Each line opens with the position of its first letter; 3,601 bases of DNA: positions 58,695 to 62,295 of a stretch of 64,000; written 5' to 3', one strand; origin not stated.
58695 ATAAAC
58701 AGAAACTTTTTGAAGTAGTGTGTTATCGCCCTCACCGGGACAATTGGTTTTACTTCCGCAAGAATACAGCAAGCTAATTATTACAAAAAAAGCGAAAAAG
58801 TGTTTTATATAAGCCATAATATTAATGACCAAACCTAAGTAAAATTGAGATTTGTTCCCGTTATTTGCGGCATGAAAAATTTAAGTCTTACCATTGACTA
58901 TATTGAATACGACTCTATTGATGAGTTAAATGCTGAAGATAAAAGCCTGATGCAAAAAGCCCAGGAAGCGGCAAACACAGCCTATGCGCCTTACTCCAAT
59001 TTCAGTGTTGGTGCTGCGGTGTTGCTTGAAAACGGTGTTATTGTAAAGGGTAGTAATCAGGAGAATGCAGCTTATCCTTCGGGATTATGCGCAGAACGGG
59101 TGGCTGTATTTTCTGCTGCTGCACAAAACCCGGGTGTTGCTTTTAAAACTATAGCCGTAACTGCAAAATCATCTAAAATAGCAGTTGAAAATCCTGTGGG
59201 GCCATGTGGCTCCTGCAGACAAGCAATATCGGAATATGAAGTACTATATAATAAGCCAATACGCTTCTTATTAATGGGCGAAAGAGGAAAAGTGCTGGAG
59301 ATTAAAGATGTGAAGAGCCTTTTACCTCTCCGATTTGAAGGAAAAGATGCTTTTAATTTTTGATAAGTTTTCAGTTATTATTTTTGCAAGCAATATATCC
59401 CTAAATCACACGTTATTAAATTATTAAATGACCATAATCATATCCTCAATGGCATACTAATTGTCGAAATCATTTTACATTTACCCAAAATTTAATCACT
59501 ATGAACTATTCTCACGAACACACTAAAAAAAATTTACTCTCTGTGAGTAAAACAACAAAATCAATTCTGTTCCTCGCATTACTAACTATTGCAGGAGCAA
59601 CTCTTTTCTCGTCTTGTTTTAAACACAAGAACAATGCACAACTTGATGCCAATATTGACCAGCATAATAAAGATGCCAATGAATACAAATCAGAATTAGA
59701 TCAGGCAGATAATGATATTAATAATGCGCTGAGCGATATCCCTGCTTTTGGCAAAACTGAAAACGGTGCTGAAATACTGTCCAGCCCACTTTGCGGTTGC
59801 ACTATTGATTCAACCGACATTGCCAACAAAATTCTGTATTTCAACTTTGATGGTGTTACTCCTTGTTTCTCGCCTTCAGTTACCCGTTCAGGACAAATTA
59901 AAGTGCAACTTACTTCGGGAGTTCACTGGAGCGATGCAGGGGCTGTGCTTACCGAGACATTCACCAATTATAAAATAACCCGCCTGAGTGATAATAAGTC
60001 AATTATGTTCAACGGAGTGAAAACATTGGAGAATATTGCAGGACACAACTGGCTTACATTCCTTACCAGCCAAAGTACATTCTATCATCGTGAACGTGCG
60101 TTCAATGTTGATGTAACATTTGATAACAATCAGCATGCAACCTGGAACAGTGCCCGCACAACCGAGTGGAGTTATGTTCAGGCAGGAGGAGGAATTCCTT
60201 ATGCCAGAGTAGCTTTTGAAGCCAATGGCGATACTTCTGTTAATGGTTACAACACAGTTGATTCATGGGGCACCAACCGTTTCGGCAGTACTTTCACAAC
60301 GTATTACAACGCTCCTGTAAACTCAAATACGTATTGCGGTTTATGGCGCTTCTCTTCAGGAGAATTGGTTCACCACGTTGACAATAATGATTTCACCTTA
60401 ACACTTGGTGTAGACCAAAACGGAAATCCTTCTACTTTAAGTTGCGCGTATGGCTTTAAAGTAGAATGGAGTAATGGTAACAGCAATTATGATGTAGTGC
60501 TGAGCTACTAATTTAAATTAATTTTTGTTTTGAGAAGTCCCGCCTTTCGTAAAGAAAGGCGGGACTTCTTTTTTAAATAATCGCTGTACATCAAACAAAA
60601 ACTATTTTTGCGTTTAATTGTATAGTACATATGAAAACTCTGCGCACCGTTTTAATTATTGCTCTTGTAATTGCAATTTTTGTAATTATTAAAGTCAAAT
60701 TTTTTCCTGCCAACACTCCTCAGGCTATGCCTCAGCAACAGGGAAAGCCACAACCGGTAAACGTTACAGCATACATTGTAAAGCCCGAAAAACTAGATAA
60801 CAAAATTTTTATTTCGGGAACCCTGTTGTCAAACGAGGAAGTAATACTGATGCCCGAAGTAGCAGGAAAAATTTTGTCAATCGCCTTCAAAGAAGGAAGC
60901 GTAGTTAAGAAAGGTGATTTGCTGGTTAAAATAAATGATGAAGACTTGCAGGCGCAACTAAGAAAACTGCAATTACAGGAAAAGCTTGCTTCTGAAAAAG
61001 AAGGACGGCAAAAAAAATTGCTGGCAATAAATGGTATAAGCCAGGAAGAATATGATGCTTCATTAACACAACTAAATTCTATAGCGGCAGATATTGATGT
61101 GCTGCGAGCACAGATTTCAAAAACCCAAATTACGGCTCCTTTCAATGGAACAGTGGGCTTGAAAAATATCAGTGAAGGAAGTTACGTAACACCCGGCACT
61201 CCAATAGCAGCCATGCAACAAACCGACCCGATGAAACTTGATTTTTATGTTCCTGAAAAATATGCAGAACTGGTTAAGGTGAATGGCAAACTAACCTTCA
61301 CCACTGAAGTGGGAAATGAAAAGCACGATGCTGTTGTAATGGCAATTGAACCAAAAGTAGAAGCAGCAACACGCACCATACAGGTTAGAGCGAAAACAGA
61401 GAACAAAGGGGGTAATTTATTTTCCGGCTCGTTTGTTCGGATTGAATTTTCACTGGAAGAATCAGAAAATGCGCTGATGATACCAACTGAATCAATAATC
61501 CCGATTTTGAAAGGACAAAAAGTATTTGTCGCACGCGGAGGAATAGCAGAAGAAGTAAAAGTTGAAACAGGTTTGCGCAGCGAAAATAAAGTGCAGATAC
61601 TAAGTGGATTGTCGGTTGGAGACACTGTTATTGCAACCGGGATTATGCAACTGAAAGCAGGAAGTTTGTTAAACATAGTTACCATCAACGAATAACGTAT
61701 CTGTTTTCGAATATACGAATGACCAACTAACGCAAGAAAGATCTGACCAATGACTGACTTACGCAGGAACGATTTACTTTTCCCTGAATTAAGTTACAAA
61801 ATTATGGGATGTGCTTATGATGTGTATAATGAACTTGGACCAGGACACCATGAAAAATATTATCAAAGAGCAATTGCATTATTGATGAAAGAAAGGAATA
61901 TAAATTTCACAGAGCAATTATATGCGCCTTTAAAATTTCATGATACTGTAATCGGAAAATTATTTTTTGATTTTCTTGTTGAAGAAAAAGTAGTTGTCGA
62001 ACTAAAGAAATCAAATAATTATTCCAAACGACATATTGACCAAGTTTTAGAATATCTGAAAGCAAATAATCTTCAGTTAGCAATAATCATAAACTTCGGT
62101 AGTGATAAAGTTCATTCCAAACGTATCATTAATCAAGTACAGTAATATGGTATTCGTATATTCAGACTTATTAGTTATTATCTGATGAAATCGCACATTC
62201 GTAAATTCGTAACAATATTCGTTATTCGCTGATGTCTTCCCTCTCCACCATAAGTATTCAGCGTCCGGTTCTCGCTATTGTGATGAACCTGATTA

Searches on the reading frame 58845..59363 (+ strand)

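Call 57: search_protein_families(library=pfam, proteins=[window:58845-59363:+], max_evalue=0.001)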
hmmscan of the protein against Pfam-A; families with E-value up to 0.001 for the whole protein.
window:58845-59363:+ (172 aa): 2 families
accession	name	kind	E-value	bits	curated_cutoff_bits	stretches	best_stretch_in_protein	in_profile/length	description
PF00383.29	dCMP_cyt_deam_1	-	9e-20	70.9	25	1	31-132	3-94/102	Cytidine and deoxycytidylate deaminase zinc-binding region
PF08211.18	dCMP_cyt_deam_2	-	1.4e-11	45.2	25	1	29-103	38-110/130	Cytidine and deoxycytidylate deaminase zinc-binding region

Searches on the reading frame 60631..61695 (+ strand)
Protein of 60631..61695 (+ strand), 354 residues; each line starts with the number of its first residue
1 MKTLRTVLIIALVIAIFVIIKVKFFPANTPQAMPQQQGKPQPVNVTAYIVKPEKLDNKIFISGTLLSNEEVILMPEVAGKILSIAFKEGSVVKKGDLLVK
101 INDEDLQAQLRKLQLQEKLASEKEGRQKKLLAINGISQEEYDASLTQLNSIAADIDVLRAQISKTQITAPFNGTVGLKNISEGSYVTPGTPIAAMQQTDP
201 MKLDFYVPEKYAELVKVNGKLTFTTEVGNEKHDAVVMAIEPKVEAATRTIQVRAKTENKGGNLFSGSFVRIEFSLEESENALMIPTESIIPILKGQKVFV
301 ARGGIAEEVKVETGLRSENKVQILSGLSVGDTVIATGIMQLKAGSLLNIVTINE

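Call 58: search_protein_families(library=pfam, proteins=[window:60631-61695:+], max_evalue=0.01)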
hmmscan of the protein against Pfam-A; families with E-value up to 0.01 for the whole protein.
window:60631-61695:+ (354 aa): 4 families
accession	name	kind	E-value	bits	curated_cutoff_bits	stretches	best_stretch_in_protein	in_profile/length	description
PF16576.10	HlyD_D23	-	4.1e-25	88.8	30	1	56-269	3-214/214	Barrel-sandwich domain of CusB or HlyD membrane-fusion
PF13437.12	HlyD_3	-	5.7e-19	69.3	22.2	1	167-259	2-96/106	HlyD family secretion protein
PF13533.13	Biotin_lipoyl_2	-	9.4e-09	35.3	29.8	1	72-101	2-31/32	Biotin-lipoyl like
PF00364.28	Biotin_lipoyl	-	1.9e-05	24.9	22.1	0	76-101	48-73/73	Biotin-requiring enzyme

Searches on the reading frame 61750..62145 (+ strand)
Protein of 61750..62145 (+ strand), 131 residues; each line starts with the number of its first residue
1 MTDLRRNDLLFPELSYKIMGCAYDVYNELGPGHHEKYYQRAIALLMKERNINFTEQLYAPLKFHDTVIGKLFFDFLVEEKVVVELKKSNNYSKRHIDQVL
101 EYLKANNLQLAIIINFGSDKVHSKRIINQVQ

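Call 58: search_protein_families(library=pfam, proteins=[window:61750-62145:+], max_evalue=0.01)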
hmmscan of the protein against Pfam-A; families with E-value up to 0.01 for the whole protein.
window:61750-62145:+ (131 aa): 2 families
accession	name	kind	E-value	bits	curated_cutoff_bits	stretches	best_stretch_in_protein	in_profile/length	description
PF13366.12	PDDEXK_3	-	3.2e-32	111.8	22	1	13-125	2-116/117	PD-(D/E)XK nuclease superfamily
PF01930.23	Cas_Cas4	-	0.007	16.9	22.7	1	64-106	47-92/160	Domain of unknown function DUF83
